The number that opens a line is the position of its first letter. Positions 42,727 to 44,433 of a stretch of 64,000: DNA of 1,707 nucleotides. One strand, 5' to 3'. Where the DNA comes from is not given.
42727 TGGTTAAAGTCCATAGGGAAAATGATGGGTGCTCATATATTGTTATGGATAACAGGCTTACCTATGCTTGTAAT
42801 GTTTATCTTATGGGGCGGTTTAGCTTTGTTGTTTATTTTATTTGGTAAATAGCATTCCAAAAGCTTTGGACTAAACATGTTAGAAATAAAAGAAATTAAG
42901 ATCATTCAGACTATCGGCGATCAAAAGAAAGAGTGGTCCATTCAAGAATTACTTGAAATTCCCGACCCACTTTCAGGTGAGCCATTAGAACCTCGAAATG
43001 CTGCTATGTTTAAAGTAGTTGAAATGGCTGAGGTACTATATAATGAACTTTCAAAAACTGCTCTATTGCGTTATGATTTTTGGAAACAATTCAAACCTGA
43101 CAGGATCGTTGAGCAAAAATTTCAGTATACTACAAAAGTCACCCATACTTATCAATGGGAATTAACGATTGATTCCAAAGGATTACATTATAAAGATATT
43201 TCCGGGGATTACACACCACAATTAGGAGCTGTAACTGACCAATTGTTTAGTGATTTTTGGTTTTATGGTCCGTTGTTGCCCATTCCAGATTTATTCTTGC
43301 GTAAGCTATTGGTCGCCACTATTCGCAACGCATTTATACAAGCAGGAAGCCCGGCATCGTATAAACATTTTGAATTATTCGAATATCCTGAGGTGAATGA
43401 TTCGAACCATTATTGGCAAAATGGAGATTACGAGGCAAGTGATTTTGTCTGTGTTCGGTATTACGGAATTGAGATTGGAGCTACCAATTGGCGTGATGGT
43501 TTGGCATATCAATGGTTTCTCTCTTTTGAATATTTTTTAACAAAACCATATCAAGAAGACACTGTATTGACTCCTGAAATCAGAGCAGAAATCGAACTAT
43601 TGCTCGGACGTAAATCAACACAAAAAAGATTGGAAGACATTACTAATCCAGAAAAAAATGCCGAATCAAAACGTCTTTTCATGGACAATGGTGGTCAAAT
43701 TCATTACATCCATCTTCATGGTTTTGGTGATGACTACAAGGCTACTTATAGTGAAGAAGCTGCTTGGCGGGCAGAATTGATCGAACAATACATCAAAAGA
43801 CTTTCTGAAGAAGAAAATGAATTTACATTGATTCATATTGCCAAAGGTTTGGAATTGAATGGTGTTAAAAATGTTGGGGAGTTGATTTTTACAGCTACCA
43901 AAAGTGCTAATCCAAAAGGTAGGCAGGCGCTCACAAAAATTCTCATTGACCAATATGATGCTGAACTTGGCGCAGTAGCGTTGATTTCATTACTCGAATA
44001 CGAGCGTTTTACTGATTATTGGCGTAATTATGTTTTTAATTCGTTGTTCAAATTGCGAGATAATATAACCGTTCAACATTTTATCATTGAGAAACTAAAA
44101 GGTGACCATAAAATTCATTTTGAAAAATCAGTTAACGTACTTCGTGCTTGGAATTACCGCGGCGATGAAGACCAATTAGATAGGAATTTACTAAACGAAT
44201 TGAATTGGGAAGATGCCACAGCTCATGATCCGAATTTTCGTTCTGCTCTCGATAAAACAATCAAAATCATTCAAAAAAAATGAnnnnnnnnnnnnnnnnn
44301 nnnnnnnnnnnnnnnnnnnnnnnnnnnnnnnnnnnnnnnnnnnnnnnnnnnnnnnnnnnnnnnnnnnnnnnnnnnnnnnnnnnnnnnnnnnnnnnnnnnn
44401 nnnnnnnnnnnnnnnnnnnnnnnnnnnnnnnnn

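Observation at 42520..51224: Island of ten same-strand unrecognisable ORFs with internal structured repeats, wedged between recQ and lon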

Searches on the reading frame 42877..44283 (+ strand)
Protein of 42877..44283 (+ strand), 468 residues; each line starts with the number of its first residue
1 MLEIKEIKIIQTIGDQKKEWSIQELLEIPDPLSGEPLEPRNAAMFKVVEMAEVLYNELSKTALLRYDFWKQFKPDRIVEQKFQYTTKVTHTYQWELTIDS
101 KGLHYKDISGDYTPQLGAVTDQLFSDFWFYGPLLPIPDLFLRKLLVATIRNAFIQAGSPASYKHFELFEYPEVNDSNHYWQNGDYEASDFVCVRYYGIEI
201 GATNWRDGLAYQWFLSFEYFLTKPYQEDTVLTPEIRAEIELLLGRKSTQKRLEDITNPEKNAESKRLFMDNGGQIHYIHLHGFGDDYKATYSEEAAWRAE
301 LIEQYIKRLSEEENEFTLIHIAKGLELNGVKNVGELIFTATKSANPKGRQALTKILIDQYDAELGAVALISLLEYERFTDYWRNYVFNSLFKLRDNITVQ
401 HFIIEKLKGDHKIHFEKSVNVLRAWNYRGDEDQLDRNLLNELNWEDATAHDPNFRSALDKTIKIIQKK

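Call 4: search_protein_families(library=pfam, proteins=[window:42877-44283:+], max_evalue=1)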
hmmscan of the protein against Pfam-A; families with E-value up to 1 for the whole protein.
window:42877-44283:+ (468 aa): 0 families

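Call 13: find_encoding_contigs(protein=window:42877-44283:+, flank=10000, max_places=6)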
Protein window:42877-44283:+ (468 aa): 6 contigs read that carry it; 2 places shown.
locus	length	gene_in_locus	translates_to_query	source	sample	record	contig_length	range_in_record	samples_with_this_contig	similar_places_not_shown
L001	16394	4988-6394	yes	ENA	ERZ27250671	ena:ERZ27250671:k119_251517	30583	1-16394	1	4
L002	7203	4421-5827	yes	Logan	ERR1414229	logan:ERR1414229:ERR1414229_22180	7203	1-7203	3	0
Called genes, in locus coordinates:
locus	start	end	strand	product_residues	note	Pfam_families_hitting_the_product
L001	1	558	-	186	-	?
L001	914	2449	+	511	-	PF18962:Por_Secre_tail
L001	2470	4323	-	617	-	PF00270:DEAD, PF04851:ResIII (weak), PF00271:Helicase_C, PF16124:RecQ_Zn_bind, PF09382:RQC, PF00570:HRDC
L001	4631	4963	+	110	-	-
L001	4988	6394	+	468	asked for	-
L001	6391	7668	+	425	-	-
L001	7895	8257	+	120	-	-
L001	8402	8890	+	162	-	-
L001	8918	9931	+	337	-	-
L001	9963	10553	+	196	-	-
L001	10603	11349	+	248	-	-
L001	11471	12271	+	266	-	-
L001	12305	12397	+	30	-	-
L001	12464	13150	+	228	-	-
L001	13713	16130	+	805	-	PF02190:LON_substr_bdg, PF08298:AAA_PrkA (faint), PF07724:AAA_2 (faint), PF00004:AAA, PF07728:AAA_5, PF22667:Lon_lid, PF05362:Lon_C, PF13541:ChlI (weak)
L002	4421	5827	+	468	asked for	-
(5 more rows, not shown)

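Call 14: find_homologous_proteins(query=window:42877-44283:+, max_evalue=0.001)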
Query window:42877-44283:+ (468 aa): 109 proteins with E <= 0.001 among 7901 candidates.
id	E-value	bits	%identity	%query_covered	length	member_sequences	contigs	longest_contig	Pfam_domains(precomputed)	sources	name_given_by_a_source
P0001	0.0e+0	1050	98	100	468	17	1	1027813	-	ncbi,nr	ncbi:MAG: hypothetical protein IPQ02_02590 [Saprospiraceae bacterium]|nr:hypothetical protein [Candi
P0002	7.3e-268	907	85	100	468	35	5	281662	-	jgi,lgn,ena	-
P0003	2.6e-202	691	67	100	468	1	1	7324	-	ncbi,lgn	-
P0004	1.5e-193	662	65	98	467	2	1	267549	-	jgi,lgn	jgi:hypothetical protein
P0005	3.7e-192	657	64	99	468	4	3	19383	-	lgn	-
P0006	3.4e-191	654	64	100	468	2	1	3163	-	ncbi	-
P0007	1.6e-189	649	63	100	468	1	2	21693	-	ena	-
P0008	3.9e-189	647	63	100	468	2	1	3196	-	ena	-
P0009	5.2e-188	644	63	100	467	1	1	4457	-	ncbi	-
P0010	4.7e-184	631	63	96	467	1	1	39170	-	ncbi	-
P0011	1.4e-182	626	62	99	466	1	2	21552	-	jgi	jgi:hypothetical protein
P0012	7.5e-180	617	60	100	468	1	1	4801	-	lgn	-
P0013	2.9e-169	582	66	82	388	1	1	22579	-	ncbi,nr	ncbi:MAG: hypothetical protein SF052_23860 [Bacteroidia bacterium]|nr:hypothetical protein [Bacteroi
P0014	5.6e-163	561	56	100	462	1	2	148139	-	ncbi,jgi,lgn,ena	-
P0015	5.7e-161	555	57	99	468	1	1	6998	-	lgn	-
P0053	3.1e-106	374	41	100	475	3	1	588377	-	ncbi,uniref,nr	ncbi:hypothetical protein [Xanthocytophaga agilis]|uniref:Uncharacterized protein n=1 Tax=Xanthocyto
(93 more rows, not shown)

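Call 16: find_related_loci(query=A1, collection=genome_contigs, flank=10000)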
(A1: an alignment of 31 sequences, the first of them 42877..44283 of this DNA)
Query A1 (468 aa) in genome_contigs; peptide patterns used: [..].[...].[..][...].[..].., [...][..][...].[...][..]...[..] (x = any residue, [..] = any of these).
78 stretches matched a pattern; 36 encode a relative of the query (tblastn E <= 1e-3); 35 distinct loci.
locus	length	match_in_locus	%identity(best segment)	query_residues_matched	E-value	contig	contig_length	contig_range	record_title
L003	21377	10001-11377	83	1-459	0e+0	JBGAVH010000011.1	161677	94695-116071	MAG: Saprospiraceae bacterium isolate MAG_AAO_AS.28 AAOAS-28_NODE_11_length_161677_cov_20.000167, whole genome shotgun s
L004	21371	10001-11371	65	1-457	0e+0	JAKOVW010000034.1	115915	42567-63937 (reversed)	MAG: Bacteroidota bacterium isolate JPNG_maxbin.068 k201_541373, whole genome shotgun sequence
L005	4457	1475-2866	63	1-465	0e+0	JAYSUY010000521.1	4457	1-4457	MAG: Saprospiraceae bacterium isolate GFS_12690 GFS_12690_520, whole genome shotgun sequence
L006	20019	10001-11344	63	20-468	0e+0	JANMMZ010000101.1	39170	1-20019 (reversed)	MAG: Saprospiraceae bacterium isolate OTE_58_metabat_412 OTE_58_k141_1384830, whole genome shotgun sequence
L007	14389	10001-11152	66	54-437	5e-172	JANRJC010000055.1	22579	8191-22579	MAG: Bacteroidia bacterium isolate bins.86 k141_5482947, whole genome shotgun sequence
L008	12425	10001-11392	54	1-465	3e-161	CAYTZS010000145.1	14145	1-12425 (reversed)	MAG TPA_asm: uncultured Saprospiraceae bacterium isolate SRP302895_co1_28 genome assembly, contig: NODE_8282_length_1414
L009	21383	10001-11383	56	1-466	1e-156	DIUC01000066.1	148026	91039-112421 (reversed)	MAG TPA_asm: Saprospiraceae bacterium UBA6168 UBA6168_contig_25495, whole genome shotgun sequence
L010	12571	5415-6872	51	1-467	4e-154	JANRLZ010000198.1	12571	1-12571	MAG: Saprospiraceae bacterium isolate bins.310 k141_4783007, whole genome shotgun sequence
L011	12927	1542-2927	52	1-464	3e-149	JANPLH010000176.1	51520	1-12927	MAG: Saprospiraceae bacterium isolate VAR_61_concoct_332 VAR_61_k141_2496241, whole genome shotgun sequence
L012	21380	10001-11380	47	1-465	4e-137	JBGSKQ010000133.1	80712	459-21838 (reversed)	MAG: Saprospiraceae bacterium isolate JTS-AC184 k141_2754004, whole genome shotgun sequence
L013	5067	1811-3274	48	1-466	1e-134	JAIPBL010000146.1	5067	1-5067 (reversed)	MAG: Saprospiraceae bacterium isolate Tobar13m-G26 Tobar13m-20mill-C2114, whole genome shotgun sequence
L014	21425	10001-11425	46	1-466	1e-131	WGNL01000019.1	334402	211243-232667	MAG: Bacteroidetes bacterium isolate RI_132 c_000000060389, whole genome shotgun sequence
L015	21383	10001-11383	46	1-466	9e-130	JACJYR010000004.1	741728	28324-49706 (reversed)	MAG: Lewinellaceae bacterium isolate HK-STAS-BACT-43 HK-STAS-BACT-43_4, whole genome shotgun sequence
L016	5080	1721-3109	46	1-468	5e-130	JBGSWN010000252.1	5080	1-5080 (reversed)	MAG: Saprospiraceae bacterium isolate JTS-AC482 k141_2436837, whole genome shotgun sequence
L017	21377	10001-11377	43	1-465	3e-123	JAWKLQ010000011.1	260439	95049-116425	MAG: Saprospiraceae bacterium isolate AC1.92 AC1.92.fa-11, whole genome shotgun sequence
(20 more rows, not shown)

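Call 21: search_protein_families(library=ncbifam, proteins=[window:42877-44283:+], max_evalue=1)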
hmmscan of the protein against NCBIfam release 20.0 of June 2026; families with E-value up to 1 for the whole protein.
window:42877-44283:+ (468 aa): 0 families

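Call 22: search_protein_families(library=padloc, proteins=[window:42877-44283:+], max_evalue=1)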
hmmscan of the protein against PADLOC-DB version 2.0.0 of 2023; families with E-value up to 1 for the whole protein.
window:42877-44283:+ (468 aa): 0 families

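Call 23: search_protein_families(library=phrogs, proteins=[window:42877-44283:+], max_evalue=1)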
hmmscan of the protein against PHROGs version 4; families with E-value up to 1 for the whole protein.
window:42877-44283:+ (468 aa): 0 families

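Call 26: search_protein_families(library=pfam, proteins=[L008:11781-12272:+, L004:14980-16050:+, L014:9548-10000:+, L012:11391-12344:+, L009:16987-17367:+, L009:13889-14962:+, L014:18655-19827:+, L009:16280-16903:+, L009:18434-18697:+, L006:13923-14675:+], max_evalue=0.1)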
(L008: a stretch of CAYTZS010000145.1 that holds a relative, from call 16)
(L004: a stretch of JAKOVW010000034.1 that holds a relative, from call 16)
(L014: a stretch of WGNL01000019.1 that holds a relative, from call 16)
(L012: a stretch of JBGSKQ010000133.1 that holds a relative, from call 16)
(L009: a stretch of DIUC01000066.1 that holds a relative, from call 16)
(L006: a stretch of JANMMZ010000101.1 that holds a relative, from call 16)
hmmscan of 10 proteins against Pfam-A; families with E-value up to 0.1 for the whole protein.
L008:11781-12272:+ (163 aa): 0 families

L004:14980-16050:+ (356 aa): 1 family
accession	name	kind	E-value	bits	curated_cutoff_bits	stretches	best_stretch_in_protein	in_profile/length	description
PF06799.16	CGLD27-like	-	0.0023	18.4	25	1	95-183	22-105/143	Conserved in the green lineage and diatoms 27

L014:9548-10000:+ (150 aa): 3 families
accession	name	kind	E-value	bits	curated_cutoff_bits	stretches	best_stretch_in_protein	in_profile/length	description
PF12158.14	DUF3592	-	2.5e-08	34.9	25.3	1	43-116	1-82/84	Domain of unknown function (DUF3592)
PF20153.4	DUF6535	-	0.021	15.1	23.9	0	118-140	96-118/177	Family of unknown function (DUF6535)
PF07451.17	SpoVAD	-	0.061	12.5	22.1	1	34-100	173-239/329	Stage V sporulation protein AD (SpoVAD)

L012:11391-12344:+ (317 aa): 0 families

L009:16987-17367:+ (126 aa): 0 families

L009:13889-14962:+ (357 aa): 3 families
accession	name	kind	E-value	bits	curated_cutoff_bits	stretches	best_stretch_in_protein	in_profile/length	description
PF03514.20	GRAS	-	7.1e-37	127.6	27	1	43-315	34-325/374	GRAS domain family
PF08242.18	Methyltransf_12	-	0.028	15.6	30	1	119-194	2-74/98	Methyltransferase domain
PF13679.12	Methyltransf_32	-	0.076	13.4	27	0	102-161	14-71/143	Methyltransferase domain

L014:18655-19827:+ (390 aa): 2 families
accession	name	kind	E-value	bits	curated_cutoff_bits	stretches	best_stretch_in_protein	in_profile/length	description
PF00155.27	Aminotran_1_2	-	1.3e-44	153.3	19.7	1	28-352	6-358/361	Aminotransferase class I and II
PF04864.19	Alliinase_C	-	3.9e-05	23.2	22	1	63-225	53-207/363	Allinase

L009:16280-16903:+ (207 aa): 0 families

L009:18434-18697:+ (87 aa): 3 families
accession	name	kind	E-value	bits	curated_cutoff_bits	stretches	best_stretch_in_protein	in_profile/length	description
PF18186.6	SLATT_4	-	0.016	15.3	27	1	30-82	27-78/165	SMODS and SLOG-associating 2TM effector domain family 4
PF06912.16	DUF1275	-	0.046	14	25.4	1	31-75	154-191/193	Protein of unknown function (DUF1275)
PF13829.11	DUF4191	-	0.097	12.5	30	1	32-86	22-75/219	Domain of unknown function (DUF4191)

L006:13923-14675:+ (250 aa): 0 families

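Call 29: find_encoding_contigs(protein=P0001, flank=10000, max_places=4)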
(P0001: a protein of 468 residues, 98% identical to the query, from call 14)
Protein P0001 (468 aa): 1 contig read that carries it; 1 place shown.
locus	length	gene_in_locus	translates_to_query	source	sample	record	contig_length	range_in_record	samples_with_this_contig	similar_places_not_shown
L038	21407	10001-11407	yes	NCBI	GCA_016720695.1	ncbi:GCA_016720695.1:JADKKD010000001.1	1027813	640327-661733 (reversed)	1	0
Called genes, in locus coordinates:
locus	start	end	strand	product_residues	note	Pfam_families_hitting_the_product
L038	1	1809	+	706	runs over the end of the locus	PF17804:TSP_NTD, PF00595:PDZ, PF03572:Peptidase_S41, PF11818:DUF3340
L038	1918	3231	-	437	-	PF13701:DDE_Tnp_1_4, PF01609:DDE_Tnp_1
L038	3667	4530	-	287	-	PF00665:rve, PF13683:rve_3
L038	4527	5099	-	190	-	PF01527:HTH_Tnp_1 (faint), PF13518:HTH_28 (faint)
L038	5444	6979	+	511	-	PF18962:Por_Secre_tail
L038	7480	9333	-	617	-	PF00270:DEAD, PF04851:ResIII (weak), PF00271:Helicase_C, PF16124:RecQ_Zn_bind, PF09382:RQC, PF00570:HRDC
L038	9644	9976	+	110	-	-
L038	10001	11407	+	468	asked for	-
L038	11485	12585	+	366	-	-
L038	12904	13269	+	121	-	-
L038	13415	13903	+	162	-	-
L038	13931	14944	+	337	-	-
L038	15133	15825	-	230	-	PF07791:Imm11 (weak)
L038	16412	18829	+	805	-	PF02190:LON_substr_bdg, PF08298:AAA_PrkA (faint), PF07724:AAA_2 (faint), PF00004:AAA, PF07728:AAA_5, PF22667:Lon_lid, PF05362:Lon_C, PF13541:ChlI (weak)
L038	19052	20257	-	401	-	PF13568:OMP_b-brl_2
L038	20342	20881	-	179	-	PF07638:Sigma70_ECF (weak), PF04542:Sigma70_r2, PF08281:Sigma70_r4_2, PF04545:Sigma70_r4 (faint)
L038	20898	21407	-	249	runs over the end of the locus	-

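Call 30: find_encoding_contigs(protein=P0002, flank=10000, max_places=6)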
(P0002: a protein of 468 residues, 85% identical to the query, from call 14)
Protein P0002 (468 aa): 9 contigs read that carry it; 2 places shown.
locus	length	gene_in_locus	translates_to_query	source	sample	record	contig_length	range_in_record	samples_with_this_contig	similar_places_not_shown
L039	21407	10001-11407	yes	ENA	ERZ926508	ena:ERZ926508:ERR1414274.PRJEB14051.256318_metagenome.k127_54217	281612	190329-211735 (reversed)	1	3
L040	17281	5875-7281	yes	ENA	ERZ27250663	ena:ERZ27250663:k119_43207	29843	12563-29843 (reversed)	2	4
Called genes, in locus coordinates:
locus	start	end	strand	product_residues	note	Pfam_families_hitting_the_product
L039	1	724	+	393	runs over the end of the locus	PF00528:BPD_transp_1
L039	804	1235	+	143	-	PF07681:DoxX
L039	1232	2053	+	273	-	PF00929:RNase_T, PF13482:RNase_H_2 (faint)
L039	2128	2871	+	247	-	PF20243:MbnP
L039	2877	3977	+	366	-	PF03150:CCP_MauG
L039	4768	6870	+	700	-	PF17804:TSP_NTD, PF00595:PDZ, PF03572:Peptidase_S41, PF11818:DUF3340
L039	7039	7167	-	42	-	-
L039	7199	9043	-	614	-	PF00270:DEAD, PF04851:ResIII (weak), PF00271:Helicase_C, PF16124:RecQ_Zn_bind, PF09382:RQC, PF00570:HRDC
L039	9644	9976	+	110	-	-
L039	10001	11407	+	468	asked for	-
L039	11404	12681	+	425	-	-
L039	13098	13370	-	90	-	-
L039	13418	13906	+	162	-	-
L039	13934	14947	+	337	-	-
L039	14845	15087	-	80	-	-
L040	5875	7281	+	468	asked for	-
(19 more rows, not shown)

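Call 42: search_protein_families(library=pfam, proteins=[L038:15133-15825:-], max_evalue=0.1)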
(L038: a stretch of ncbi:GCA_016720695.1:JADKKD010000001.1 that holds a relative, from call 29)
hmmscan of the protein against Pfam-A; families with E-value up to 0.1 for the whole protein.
L038:15133-15825:- (230 aa): 2 families
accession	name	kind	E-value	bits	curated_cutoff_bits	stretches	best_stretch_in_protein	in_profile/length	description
PF07791.16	Imm11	-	9.3e-07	28.8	22.1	1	55-159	48-150/194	Immunity protein family (Imm11)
PF09940.16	DUF2172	-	0.00073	20.3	27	1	83-129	31-81/92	Domain of unknown function (DUF2172)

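Call 51: predict_structure(alignment_id=A1)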
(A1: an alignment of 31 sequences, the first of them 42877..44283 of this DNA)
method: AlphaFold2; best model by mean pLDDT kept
length: 468 residues; sequences in the alignment: 31
mean_pLDDT: 86.0   pTM: 0.52
mean pLDDT of the five models: 86.0, 85.6, 84.7, 84.7, 84.4
residues with pLDDT >= 90: 227; 70-90: 202; 50-70: 27; < 50: 12
segments of 3 or more residues with pLDDT < 50: 246-257
pLDDT, mean of each block of 10 residues (from residue 1): 90 91 90 91 93 89 92 94 78 89 88 72 93 89 92 83 83 72 86 88 82 87 76 86 54 43 88 84 79 84 94 94 92 95 94 96 96 93 96 92 93 94 82 70 86 88 83
secondary structure, 60 per line:
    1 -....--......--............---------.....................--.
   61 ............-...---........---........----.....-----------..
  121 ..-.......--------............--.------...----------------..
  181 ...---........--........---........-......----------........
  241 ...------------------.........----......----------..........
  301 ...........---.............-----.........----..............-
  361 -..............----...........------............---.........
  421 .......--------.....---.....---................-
elements in order: E2-5 E8-13 E16-21 H22-27 H37-57 H60-71 E80-87 E91-98 E103-107 E119-122 H124-130 H139-150 E179-183 E187-194 E197-204 E208-215 H217-222 H233-243 H262-270 H275-280 H291-311 H315-327 H333-341 H346-359 H362-375 H380-390 H397-408 H412-427 H436-440 H444-448 H452-467

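Call 53: fold_search(model_id=the predicted structure, library=pdb)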
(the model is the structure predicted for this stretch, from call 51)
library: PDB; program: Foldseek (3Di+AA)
matches with E <= 10: 387; with E <= 0.001: 0
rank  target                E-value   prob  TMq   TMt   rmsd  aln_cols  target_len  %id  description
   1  8fbj                  7.6e-02  0.38  0.11  0.14  17.5       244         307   14  Improving the secretion of designed protein assemblies through negative design of cryptic transmembrane domains (released 2023-03-22)
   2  7u0l_A                8.3e-02  0.75  0.19  0.11  18.9       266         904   14  Crystal structure of the CCoV-HuPn-2018 RBD (domain B) in complex with canine APN (released 2022-08-24)
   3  2it9_D                2.0e-01  0.14  0.07  0.18  13.7       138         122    9  Crystal structure of a protein with unknown function from DUF155 family (YP_292156.1) from Prochlorococcus sp. NATL2A  (released 2006-11-28)
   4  5lds_A                2.3e-01  0.54  0.17  0.11  15.4       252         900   12  Structure of the porcine aminopeptidase N ectodomain (released 2017-04-05)
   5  5cwm                  2.5e-01  0.16  0.11  0.17  16.9       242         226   11  Crystal structure of de novo designed helical repeat protein DHR64 (released 2015-12-16)
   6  5boi                  2.6e-01  0.23  0.08  0.15  17.9       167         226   12  Bacillus megaterium YpeB C-terminal domain (released 2015-08-12)
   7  8g9k_A                2.7e-01  0.20  0.11  0.19  16.1       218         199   15  Geometrically programmable nanomaterial construction using regularized protein building blocks (released 2024-03-13)
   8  5k7v_A                2.8e-01  0.20  0.10  0.14  17.4       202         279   13  Computational Design of Self-Assembling Cyclic Protein Homooligomers (released 2017-04-12)
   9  7vpp_A                3.1e-01  0.54  0.18  0.11  15.1       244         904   12  Structures of a deltacoronavirus spike protein bound to porcine and human receptors indicate the risk of virus adaptat (released 2022-03-16)
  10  4rs6_A                3.3e-01  0.08  0.07  0.14  22.5       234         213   11  Crystal structure of the C domain of Polo like Kinase II in Homo Sapiens (released 2014-12-03)
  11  7ne7                  3.4e-01  0.09  0.09  0.07  18.7       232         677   12  oligopeptidase B from S. proteomaculans with modified hinge region in complex with N-[(1S)-5-amino-1-(chloroacetyl)penty (released 2021-02-17)
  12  7ywp                  3.8e-01  0.11  0.10  0.07  18.1       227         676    9  Closed conformation of Oligopeptidase B from Serratia proteomaculans with covalently bound TCK (released 2023-02-22)
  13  3bx3_B                3.9e-01  0.72  0.19  0.27  10.8       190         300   18  Puf4 T650C/C724R Mutant bound to Cox17 RNA 3' UTR recognition sequence (released 2008-03-11)
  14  5lds_B                3.9e-01  0.54  0.19  0.12  14.4       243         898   14  Structure of the porcine aminopeptidase N ectodomain (released 2017-04-05)
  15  5cwj                  4.5e-01  0.21  0.11  0.23  15.9       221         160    9  Crystal structure of de novo designed helical repeat protein DHR49 (released 2015-12-16)
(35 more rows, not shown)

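Call 65: search_solved_structures(query=A1, max_evalue=1)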
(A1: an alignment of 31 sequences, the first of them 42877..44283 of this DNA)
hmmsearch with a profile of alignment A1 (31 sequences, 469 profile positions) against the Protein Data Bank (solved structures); distinct sequences matched with E-value up to 1: 0.

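Call 92: find_encoding_contigs(protein=P0053, flank=8000, max_places=2)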
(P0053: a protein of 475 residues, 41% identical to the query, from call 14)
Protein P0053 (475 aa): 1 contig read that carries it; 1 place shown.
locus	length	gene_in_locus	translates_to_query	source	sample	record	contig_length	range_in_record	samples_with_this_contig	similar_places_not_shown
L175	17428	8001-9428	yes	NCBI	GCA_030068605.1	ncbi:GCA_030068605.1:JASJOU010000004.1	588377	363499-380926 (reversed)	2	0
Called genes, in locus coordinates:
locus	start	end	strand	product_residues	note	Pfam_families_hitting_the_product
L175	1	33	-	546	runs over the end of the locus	PF00135:COesterase, PF20434:BD-FAE, PF07859:Abhydrolase_3 (faint)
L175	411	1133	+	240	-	PF00106:adh_short, PF08659:KR, PF13561:adh_short_C2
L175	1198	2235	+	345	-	PF00248:Aldo_ket_red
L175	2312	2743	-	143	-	PF13279:4HBT_2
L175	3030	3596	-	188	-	-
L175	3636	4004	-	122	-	-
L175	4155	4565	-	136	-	PF00042:Globin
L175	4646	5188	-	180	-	PF07700:HNOB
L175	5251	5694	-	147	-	PF00072:Response_reg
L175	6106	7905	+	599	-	PF13176:TPR_7 (faint), PF13181:TPR_8 (faint), PF17874:TPR_MalT (faint), PF13424:TPR_12 (weak), PF13424:TPR_12, PF00515:TPR_1 (weak), PF07719:TPR_2 (weak), PF13424:TPR_12, +5 more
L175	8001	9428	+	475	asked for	-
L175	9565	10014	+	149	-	-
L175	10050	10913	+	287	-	-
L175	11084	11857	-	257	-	PF13576:Pentapeptide_3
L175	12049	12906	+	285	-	PF00756:Esterase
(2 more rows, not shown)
